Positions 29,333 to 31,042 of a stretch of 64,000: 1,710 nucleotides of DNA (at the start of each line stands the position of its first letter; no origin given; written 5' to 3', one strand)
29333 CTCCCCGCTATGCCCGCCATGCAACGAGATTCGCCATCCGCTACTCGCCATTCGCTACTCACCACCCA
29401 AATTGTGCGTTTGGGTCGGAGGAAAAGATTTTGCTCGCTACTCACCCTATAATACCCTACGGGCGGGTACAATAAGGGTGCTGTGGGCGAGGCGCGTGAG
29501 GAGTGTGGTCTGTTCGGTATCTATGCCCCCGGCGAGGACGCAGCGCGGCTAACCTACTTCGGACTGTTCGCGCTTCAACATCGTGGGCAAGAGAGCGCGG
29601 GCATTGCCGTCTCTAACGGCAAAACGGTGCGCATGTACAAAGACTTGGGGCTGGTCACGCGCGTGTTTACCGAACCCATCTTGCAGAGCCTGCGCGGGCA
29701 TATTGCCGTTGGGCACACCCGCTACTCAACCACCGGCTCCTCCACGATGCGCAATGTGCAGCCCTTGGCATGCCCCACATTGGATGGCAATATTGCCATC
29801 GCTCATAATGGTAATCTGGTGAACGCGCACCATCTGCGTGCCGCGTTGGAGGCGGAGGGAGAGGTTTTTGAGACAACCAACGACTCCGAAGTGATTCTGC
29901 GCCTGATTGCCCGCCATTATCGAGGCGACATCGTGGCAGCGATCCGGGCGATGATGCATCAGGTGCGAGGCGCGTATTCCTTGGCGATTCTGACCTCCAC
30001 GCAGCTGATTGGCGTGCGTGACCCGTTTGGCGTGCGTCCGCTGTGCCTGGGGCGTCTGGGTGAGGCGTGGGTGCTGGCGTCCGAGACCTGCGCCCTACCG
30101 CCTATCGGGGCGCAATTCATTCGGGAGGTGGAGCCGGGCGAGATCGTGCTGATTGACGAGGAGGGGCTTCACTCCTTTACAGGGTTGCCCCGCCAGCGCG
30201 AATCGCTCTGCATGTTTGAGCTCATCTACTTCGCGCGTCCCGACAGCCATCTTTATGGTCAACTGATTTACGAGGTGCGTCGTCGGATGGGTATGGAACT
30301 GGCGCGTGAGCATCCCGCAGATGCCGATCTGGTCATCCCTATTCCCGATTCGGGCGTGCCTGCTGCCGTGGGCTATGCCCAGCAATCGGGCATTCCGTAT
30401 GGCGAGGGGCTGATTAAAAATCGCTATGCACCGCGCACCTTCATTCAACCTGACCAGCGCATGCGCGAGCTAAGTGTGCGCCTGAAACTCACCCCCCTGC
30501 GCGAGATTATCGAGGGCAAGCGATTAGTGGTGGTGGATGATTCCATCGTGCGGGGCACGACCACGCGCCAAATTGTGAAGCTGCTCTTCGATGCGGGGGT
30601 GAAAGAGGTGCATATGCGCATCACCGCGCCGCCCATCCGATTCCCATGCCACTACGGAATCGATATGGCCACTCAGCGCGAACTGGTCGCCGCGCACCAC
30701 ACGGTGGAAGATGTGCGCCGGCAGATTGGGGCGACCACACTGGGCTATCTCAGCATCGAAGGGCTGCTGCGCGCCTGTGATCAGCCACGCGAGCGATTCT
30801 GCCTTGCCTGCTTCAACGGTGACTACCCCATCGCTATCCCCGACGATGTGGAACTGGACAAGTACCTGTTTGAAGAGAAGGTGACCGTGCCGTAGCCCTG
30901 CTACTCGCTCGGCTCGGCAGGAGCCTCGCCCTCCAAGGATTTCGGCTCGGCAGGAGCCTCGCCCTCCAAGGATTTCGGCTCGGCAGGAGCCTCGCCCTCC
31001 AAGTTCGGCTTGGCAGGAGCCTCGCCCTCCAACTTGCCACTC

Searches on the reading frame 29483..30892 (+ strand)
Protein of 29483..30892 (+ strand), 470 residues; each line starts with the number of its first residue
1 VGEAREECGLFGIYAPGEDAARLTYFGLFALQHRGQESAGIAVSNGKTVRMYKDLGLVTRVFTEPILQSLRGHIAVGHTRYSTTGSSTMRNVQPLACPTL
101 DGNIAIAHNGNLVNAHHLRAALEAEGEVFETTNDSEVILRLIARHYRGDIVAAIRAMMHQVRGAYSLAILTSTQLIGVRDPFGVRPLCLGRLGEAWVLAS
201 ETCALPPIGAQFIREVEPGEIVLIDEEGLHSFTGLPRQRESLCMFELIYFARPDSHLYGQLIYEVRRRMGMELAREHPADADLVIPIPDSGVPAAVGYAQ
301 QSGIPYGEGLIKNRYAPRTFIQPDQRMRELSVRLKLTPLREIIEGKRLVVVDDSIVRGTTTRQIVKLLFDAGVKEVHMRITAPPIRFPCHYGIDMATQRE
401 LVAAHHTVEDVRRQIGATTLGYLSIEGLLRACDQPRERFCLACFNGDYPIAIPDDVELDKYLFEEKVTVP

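Call 21: find_encoding_contigs(protein=window:29483-30892:+, flank=10000, max_places=10)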
Protein window:29483-30892:+ (470 aa): 4 contigs read that carry it; 3 places shown.
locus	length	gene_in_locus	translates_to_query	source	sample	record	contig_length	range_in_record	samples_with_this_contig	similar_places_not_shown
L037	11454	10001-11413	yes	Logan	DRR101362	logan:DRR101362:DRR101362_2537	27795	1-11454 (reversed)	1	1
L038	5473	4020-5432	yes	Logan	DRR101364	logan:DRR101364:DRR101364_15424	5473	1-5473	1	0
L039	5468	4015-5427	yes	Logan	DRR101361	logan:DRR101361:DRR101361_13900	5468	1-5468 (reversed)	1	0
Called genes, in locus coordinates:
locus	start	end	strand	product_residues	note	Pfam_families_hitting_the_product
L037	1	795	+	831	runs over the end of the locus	PF07549:Sec_GG (faint), PF21760:SecD_1st, PF22599:SecDF_P1_head, PF02355:SecD_SecF_C, PF03176:MMPL, PF02355:SecD_SecF_C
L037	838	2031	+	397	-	PF06779:MFS_4 (weak), PF12832:MFS_1_like, PF00083:Sugar_tr, PF07690:MFS_1, PF13347:MFS_2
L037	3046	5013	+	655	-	PF20581:DUF6785, PF20580:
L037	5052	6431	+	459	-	PF01212:Beta_elim_lyase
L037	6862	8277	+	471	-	PF00308:Bac_DnaA, PF08299:Bac_DnaA_C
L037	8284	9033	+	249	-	PF01297:ZnuA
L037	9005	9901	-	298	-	PF02811:PHP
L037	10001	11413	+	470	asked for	PF13230:GATase_4 (weak), PF13522:GATase_6, PF13537:GATase_7, PF00156:Pribosyltran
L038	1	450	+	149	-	?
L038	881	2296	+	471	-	PF00308:Bac_DnaA, PF08299:Bac_DnaA_C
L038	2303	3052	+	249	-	PF01297:ZnuA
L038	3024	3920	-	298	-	PF02811:PHP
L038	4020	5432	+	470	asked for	PF13230:GATase_4 (weak), PF13522:GATase_6, PF13537:GATase_7, PF00156:Pribosyltran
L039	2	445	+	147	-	?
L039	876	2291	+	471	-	PF00308:Bac_DnaA, PF08299:Bac_DnaA_C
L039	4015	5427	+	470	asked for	PF13230:GATase_4 (weak), PF13522:GATase_6, PF13537:GATase_7, PF00156:Pribosyltran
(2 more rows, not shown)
